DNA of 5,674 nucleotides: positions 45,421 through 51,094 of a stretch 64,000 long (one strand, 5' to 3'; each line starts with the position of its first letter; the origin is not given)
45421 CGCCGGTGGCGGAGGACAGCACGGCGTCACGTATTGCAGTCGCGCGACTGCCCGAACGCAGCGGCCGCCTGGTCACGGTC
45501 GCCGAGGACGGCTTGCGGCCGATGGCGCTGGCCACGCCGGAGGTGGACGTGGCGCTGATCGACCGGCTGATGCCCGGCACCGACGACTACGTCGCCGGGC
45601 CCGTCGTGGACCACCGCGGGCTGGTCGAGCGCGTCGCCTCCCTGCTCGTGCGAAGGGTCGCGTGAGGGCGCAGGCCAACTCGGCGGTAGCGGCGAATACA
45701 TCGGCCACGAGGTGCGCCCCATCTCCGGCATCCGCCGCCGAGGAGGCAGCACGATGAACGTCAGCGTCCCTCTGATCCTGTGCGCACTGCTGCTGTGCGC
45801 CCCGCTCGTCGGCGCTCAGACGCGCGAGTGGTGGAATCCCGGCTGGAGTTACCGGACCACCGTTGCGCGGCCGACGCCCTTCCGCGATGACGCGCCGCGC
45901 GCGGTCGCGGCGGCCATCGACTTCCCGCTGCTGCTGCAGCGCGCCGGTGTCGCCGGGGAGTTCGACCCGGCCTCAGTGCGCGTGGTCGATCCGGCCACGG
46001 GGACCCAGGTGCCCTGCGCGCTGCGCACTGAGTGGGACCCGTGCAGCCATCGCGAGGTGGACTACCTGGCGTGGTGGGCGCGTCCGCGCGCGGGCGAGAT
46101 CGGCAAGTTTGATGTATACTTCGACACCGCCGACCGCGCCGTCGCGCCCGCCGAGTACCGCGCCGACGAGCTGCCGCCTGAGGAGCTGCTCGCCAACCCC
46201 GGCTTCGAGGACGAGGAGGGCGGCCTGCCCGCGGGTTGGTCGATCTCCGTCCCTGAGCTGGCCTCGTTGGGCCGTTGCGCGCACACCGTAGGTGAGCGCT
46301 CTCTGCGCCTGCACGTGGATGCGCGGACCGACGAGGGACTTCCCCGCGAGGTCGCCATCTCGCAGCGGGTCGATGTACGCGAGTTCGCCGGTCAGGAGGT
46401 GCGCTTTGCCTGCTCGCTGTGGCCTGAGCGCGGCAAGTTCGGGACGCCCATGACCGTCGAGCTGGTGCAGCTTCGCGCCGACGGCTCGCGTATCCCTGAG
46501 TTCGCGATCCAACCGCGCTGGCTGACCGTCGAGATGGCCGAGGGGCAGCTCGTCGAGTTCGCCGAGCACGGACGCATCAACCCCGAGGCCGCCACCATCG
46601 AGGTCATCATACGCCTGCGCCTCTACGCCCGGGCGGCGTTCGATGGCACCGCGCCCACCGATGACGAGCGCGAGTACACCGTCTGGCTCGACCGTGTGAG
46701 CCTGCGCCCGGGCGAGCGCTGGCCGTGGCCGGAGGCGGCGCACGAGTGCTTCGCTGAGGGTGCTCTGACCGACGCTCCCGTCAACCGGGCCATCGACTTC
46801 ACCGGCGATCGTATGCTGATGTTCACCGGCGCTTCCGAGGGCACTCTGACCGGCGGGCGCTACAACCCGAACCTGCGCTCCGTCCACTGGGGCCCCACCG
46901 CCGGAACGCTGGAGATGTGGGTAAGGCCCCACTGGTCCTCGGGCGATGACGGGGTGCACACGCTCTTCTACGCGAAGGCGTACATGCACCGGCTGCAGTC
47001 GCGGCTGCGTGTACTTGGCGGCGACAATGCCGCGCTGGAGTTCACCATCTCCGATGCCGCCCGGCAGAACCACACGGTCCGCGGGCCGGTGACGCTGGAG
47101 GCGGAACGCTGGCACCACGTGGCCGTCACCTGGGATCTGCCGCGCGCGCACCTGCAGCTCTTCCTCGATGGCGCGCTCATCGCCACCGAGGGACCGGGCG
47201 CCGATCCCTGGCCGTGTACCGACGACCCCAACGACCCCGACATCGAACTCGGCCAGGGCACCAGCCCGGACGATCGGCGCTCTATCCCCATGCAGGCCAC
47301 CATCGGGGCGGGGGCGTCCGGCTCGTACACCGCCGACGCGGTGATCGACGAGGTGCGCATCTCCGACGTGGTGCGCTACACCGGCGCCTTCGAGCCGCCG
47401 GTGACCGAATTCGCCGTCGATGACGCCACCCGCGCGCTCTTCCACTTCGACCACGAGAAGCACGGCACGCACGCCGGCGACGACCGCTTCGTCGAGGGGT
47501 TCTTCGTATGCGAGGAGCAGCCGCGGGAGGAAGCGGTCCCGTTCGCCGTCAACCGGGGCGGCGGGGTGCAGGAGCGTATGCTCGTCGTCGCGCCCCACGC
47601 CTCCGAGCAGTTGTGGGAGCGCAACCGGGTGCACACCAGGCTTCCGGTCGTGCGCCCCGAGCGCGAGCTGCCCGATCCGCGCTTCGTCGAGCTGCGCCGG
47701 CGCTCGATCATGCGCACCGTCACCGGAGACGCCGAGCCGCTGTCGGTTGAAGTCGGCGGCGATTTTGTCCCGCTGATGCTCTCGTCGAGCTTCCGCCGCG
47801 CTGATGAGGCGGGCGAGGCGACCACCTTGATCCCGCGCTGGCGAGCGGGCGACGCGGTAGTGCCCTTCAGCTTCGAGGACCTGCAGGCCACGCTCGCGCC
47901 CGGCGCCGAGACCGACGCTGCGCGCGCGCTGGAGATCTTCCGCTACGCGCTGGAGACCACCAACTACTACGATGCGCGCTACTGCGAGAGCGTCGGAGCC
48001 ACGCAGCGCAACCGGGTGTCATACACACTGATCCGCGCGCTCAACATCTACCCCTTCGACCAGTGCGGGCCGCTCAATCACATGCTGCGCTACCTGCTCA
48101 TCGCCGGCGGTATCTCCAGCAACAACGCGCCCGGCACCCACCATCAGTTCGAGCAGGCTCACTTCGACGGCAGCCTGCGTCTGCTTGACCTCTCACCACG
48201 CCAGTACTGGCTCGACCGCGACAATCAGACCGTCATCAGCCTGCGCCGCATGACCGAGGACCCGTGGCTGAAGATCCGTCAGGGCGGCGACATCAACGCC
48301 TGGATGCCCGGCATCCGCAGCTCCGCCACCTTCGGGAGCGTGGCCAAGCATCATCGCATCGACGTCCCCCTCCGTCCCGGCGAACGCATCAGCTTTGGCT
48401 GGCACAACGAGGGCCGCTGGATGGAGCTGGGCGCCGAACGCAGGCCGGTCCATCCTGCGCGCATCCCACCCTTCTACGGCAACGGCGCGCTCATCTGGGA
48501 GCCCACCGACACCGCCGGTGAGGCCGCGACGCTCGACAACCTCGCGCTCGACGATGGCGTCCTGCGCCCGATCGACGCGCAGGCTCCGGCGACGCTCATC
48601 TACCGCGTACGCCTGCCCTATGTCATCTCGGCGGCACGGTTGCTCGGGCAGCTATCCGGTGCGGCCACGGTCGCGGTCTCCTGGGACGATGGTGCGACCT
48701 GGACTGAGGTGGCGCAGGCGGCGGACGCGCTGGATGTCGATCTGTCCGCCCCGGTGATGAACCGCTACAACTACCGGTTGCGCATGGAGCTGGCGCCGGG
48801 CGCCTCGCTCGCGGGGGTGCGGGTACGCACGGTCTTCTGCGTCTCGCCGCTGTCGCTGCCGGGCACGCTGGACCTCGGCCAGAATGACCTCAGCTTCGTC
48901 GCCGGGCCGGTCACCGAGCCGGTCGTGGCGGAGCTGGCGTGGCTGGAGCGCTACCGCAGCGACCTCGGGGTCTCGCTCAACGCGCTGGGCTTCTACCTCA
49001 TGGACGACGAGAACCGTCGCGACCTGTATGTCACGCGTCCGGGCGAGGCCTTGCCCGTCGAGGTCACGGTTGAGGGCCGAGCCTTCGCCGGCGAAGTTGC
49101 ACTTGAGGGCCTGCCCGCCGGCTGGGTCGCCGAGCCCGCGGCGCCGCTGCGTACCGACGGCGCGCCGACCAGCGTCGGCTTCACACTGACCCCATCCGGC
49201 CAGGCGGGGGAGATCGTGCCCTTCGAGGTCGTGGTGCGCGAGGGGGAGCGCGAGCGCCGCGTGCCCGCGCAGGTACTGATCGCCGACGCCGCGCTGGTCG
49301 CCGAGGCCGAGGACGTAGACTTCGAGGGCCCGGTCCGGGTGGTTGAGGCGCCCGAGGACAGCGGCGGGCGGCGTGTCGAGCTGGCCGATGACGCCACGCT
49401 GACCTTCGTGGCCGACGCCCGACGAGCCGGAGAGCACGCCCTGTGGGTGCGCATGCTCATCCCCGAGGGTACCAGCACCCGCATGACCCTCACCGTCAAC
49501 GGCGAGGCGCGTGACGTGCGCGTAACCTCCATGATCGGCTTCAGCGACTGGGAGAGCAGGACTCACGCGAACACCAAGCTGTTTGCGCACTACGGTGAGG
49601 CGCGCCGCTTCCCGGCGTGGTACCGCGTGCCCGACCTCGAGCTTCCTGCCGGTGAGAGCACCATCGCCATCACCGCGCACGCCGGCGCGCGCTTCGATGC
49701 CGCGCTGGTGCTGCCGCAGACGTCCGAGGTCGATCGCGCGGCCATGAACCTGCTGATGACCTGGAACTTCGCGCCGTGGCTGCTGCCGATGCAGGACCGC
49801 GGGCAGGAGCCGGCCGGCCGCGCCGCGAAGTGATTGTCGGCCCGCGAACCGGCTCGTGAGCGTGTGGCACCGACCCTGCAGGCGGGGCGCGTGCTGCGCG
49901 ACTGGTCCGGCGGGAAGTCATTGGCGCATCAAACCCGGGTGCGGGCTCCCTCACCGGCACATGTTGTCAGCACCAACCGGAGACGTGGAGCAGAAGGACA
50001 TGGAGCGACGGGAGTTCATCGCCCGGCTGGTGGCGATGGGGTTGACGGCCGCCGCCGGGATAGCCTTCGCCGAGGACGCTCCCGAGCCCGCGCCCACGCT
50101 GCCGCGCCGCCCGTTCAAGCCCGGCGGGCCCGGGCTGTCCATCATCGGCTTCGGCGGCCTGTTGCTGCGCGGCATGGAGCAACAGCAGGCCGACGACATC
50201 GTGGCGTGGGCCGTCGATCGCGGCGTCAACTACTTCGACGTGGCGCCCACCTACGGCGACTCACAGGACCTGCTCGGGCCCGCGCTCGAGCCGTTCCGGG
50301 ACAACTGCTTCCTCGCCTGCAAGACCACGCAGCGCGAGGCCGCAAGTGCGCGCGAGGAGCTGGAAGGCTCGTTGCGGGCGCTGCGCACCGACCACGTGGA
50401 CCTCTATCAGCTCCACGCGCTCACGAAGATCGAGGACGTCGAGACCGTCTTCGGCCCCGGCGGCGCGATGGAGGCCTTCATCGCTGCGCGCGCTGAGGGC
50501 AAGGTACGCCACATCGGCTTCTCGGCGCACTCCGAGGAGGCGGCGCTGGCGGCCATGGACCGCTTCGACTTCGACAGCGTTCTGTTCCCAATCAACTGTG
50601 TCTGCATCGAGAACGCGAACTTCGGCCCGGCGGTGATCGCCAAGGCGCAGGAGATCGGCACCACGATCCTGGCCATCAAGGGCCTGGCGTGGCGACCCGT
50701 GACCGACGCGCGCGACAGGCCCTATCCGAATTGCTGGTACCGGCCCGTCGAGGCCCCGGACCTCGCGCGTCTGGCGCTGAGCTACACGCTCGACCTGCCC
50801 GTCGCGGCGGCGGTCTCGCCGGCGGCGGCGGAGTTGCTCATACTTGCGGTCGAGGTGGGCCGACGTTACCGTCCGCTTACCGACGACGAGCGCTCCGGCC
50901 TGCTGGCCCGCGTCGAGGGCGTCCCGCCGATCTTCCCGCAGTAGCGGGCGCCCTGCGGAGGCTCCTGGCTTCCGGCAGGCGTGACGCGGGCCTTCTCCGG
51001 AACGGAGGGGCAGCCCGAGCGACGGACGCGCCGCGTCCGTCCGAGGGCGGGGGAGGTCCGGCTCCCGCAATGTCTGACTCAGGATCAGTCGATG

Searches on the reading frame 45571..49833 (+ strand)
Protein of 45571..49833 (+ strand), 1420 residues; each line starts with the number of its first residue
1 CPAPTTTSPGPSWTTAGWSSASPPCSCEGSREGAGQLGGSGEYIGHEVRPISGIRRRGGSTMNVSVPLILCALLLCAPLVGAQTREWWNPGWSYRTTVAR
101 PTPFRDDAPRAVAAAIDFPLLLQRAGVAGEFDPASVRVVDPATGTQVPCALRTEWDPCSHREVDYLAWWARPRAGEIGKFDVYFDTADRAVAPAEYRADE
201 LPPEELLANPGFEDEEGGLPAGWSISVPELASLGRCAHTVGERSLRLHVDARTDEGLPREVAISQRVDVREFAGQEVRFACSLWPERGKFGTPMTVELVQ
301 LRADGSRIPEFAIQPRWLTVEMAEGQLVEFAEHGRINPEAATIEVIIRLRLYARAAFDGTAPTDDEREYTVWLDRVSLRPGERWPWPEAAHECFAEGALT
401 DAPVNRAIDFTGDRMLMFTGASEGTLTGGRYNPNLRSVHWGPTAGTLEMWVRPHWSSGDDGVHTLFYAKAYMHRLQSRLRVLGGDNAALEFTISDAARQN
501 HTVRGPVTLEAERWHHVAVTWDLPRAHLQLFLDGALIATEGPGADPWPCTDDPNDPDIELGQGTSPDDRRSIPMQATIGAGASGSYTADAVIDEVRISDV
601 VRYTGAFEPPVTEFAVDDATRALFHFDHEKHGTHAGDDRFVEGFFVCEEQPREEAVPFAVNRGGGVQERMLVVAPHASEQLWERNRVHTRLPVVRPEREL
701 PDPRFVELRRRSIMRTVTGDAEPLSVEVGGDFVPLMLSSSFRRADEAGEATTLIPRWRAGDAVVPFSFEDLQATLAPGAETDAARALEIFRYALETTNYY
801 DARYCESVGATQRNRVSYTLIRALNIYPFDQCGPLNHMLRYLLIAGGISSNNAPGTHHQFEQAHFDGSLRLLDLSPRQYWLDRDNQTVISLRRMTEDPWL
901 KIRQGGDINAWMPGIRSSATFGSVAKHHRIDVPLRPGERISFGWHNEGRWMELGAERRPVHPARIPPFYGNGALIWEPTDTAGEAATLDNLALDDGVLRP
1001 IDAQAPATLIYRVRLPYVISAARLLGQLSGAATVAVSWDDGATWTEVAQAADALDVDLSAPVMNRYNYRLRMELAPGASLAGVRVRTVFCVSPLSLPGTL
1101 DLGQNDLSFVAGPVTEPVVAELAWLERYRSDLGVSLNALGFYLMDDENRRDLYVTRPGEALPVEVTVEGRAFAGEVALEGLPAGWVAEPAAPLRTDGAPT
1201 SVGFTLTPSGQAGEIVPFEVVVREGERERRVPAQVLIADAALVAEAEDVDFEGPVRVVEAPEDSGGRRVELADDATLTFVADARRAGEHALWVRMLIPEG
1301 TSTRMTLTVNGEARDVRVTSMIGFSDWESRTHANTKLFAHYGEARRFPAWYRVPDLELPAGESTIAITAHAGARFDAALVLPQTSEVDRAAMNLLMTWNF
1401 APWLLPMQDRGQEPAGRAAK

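Call 53: search_protein_families(library=pfam, proteins=[window:45571-49833:+], max_evalue=0.0001)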
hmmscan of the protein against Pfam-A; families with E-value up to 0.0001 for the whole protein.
window:45571-49833:+ (1420 aa): 1 family
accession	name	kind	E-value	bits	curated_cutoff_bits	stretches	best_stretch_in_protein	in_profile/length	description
PF13385.13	Laminin_G_3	-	2.3e-14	54.3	27.6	1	438-600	12-143/151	Concanavalin A-like lectin/glucanases superfamily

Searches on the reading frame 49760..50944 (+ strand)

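Call 53: search_protein_families(library=pfam, proteins=[window:49760-50944:+], max_evalue=0.0001)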
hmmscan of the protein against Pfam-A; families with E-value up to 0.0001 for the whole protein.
window:49760-50944:+ (394 aa): 1 family
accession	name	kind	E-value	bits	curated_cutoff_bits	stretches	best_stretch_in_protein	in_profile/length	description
PF00248.27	Aldo_ket_red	-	7e-22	78.3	24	1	129-268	2-154/291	Aldo/keto reductase family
